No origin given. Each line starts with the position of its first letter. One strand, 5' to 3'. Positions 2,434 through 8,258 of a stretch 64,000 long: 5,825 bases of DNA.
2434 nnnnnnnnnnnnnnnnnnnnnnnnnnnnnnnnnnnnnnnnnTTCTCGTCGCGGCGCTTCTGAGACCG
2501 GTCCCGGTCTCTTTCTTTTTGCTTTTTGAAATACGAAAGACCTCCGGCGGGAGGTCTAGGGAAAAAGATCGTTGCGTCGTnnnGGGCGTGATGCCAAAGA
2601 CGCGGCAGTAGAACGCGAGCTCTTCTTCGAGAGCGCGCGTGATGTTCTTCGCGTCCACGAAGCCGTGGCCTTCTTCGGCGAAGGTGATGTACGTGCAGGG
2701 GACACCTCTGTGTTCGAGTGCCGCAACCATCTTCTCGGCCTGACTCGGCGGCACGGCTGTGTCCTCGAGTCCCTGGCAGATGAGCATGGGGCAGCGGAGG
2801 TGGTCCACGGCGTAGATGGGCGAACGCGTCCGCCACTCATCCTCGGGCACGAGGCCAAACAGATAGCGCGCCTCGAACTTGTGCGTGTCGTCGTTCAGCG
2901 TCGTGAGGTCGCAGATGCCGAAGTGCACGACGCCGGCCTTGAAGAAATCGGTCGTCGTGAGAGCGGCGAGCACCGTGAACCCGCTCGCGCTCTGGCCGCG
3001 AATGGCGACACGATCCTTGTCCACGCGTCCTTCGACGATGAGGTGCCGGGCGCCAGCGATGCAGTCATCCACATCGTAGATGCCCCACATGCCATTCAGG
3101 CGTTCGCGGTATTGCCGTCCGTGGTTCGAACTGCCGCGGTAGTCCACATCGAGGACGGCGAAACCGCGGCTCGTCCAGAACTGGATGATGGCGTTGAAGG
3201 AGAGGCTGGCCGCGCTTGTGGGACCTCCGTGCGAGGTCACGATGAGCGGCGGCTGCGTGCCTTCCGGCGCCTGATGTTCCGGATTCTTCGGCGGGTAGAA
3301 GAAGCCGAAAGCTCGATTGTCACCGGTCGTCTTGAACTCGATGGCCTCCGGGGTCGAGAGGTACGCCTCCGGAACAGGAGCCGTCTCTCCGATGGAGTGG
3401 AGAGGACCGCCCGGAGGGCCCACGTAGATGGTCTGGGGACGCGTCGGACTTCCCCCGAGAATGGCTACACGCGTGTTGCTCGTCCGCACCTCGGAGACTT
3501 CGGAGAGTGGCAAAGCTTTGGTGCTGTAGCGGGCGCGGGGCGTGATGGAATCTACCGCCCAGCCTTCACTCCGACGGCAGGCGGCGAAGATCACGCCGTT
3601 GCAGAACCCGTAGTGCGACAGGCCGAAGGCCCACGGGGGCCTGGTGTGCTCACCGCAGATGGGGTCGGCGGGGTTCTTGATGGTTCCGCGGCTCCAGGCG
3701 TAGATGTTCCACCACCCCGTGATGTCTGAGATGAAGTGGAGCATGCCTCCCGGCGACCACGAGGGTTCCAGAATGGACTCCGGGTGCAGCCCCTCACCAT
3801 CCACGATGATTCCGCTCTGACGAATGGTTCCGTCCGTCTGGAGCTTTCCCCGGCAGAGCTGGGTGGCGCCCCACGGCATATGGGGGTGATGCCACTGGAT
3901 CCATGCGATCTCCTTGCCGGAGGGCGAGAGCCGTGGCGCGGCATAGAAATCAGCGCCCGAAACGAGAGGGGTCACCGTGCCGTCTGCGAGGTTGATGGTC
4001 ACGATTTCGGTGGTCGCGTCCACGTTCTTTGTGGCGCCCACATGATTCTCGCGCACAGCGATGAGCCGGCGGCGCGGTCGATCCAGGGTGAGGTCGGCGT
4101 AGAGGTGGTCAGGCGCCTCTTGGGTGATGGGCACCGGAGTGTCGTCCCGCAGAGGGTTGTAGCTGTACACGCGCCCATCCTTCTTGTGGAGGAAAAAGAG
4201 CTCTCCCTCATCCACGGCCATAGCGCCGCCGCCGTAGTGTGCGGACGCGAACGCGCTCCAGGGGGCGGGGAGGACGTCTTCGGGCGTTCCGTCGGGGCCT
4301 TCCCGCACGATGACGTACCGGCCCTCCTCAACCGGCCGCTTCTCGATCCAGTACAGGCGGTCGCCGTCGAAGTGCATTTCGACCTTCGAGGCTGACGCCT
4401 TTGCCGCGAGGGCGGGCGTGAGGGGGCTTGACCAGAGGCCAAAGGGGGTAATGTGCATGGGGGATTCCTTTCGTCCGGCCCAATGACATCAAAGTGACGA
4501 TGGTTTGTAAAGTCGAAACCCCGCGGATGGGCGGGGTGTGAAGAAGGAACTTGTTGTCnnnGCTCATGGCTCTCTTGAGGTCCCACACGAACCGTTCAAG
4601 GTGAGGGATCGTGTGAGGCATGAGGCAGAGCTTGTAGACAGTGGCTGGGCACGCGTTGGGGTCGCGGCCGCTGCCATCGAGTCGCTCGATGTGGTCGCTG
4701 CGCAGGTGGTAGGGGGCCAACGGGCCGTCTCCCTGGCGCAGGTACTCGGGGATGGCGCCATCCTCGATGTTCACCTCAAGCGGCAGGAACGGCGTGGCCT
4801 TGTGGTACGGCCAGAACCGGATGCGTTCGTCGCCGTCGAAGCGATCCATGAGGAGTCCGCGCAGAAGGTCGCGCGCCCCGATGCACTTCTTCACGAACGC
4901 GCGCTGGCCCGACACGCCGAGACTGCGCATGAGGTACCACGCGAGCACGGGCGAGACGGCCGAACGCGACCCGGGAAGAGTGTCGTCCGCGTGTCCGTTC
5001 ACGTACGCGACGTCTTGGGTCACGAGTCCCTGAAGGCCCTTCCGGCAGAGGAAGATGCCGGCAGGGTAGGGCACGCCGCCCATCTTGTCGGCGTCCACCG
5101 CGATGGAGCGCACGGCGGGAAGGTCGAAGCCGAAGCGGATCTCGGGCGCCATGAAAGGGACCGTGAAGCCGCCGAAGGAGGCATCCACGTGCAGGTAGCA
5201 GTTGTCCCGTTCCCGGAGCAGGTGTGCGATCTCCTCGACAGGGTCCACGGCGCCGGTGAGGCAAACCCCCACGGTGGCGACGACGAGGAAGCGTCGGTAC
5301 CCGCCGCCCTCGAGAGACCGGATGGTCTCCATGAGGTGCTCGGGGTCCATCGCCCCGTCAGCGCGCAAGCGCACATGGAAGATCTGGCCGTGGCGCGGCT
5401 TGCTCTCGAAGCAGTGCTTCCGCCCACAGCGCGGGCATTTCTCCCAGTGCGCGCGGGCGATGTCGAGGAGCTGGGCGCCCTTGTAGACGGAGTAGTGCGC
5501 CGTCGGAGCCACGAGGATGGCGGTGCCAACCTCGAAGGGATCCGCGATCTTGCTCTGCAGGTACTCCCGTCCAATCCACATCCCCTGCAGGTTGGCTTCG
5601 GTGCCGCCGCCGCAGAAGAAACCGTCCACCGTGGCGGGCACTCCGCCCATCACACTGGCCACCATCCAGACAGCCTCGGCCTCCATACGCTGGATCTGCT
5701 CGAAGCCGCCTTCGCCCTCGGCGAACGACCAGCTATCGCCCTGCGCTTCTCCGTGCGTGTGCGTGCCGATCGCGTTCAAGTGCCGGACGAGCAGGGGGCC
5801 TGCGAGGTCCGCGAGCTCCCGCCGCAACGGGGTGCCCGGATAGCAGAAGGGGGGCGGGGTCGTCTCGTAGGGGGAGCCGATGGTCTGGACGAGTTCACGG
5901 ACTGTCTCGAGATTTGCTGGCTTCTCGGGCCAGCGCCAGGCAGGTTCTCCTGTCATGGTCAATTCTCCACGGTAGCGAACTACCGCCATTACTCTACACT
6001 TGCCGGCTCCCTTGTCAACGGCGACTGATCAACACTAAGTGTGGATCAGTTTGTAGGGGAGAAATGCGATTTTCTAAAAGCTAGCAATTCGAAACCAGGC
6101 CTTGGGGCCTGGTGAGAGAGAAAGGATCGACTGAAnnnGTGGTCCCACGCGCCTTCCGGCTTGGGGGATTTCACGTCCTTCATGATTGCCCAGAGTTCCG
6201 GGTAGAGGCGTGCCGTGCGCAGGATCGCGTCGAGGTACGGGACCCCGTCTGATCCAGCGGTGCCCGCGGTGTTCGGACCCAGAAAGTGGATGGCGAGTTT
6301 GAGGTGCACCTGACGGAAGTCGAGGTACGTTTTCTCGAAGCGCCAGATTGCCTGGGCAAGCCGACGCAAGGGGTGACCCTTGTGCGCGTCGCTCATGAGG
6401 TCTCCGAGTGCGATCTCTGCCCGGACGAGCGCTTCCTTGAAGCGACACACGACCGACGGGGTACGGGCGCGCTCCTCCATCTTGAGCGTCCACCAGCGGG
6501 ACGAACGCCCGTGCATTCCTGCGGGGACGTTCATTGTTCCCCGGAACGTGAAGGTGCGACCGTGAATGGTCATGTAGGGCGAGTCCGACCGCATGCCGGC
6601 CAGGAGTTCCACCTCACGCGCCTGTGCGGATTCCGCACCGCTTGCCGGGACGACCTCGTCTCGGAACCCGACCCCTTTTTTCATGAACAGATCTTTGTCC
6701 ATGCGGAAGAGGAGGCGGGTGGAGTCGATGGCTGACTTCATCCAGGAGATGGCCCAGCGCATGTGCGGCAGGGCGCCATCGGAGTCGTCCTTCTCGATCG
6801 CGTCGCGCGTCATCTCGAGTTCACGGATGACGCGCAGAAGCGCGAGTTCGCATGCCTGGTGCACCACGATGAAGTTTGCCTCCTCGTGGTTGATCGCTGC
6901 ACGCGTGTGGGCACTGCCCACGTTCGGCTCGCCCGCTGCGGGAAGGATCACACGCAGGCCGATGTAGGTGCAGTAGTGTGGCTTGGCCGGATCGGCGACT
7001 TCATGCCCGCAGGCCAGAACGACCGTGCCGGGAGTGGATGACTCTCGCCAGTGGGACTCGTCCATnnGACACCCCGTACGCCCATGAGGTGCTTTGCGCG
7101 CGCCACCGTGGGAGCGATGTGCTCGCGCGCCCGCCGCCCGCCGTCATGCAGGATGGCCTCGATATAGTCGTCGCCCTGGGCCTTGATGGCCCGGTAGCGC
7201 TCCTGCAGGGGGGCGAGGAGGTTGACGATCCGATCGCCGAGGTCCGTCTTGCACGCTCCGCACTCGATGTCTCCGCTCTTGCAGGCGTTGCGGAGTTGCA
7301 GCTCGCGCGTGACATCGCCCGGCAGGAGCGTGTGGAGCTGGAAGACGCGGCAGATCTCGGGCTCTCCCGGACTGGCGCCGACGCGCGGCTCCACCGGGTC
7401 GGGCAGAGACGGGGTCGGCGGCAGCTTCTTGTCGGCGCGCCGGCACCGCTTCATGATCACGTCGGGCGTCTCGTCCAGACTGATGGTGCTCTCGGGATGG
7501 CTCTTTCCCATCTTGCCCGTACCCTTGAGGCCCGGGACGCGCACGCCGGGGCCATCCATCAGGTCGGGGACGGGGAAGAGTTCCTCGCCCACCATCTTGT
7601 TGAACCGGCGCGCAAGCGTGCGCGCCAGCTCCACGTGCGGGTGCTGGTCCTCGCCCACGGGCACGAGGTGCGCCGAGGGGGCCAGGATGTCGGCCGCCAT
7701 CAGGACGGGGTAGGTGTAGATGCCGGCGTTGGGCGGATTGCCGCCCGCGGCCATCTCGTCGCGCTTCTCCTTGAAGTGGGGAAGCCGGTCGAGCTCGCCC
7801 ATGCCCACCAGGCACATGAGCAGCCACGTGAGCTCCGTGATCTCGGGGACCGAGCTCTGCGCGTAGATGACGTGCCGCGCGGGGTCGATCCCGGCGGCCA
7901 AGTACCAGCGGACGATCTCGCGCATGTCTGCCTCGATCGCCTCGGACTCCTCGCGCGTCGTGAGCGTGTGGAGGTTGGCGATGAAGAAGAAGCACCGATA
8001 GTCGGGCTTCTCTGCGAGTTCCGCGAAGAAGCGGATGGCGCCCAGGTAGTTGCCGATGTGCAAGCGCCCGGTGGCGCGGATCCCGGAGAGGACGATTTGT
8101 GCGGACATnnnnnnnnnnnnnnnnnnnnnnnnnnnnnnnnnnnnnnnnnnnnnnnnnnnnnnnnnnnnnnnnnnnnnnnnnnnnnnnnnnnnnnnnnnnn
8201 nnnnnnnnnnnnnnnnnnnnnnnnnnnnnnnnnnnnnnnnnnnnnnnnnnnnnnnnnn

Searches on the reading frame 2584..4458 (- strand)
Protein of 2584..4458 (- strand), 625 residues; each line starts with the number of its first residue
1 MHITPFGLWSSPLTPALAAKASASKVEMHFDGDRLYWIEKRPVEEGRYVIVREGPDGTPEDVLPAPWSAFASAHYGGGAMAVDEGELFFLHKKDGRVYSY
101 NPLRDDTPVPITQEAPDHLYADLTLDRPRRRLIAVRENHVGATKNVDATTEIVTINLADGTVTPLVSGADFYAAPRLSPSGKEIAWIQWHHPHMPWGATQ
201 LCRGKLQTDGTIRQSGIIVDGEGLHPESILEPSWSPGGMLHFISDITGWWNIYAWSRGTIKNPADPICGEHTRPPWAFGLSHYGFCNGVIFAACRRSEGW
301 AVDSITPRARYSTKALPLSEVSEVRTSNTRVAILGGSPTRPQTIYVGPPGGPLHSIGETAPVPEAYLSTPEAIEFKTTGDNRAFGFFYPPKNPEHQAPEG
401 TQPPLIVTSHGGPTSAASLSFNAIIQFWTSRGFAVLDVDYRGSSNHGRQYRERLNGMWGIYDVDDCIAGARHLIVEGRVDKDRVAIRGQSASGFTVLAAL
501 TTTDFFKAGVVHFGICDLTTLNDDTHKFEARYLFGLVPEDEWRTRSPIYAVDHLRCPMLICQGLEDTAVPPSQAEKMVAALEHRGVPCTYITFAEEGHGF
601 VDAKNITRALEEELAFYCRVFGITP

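Call 104: search_protein_families(library=pfam, proteins=[window:2584-4458:-], max_evalue=0.001)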
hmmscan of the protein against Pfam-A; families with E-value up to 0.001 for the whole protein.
window:2584-4458:- (625 aa): 5 families
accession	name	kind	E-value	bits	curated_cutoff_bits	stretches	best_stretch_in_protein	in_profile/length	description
PF00326.27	Peptidase_S9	-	1e-50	172.6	22.6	1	420-622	2-211/213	Prolyl oligopeptidase family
PF20434.5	BD-FAE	-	3.4e-09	37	26.8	1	401-581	11-215/215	BD-FAE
PF02129.25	Peptidase_S15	-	2e-07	31.4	23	0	540-591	207-253/262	X-Pro dipeptidyl-peptidase (S15 family)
PF01738.24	DLH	-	1.2e-05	25.5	21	1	472-606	87-194/217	Dienelactone hydrolase family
PF12146.15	Hydrolase_4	-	7.2e-05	22.6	27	0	552-593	188-227/239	Serine aminopeptidase, S33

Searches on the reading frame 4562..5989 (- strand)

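Call 104: search_protein_families(library=pfam, proteins=[window:4562-5989:-], max_evalue=0.001)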
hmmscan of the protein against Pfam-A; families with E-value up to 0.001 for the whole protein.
window:4562-5989:- (476 aa): 1 family
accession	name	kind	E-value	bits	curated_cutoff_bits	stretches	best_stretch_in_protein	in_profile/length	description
PF00282.25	Pyridoxal_deC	-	2e-19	70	27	1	204-374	170-347/375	Pyridoxal-dependent decarboxylase conserved domain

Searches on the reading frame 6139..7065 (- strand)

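Call 104: search_protein_families(library=pfam, proteins=[window:6139-7065:-], max_evalue=0.001)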
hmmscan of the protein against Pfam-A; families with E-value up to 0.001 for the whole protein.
window:6139-7065:- (309 aa): 1 family
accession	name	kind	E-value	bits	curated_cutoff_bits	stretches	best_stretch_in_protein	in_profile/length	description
PF03301.18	Trp_dioxygenase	-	8.5e-15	55.4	34.9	1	30-165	16-150/346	Tryptophan 2,3-dioxygenase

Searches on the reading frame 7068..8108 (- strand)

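Call 104: search_protein_families(library=pfam, proteins=[window:7068-8108:-], max_evalue=0.001)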
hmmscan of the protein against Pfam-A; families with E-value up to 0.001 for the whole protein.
window:7068-8108:- (347 aa): 1 family
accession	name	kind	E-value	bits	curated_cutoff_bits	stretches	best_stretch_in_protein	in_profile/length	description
PF00579.31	tRNA-synt_1b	-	1.8e-53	182.2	21.1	1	5-225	7-224/292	tRNA synthetases class I (W and Y)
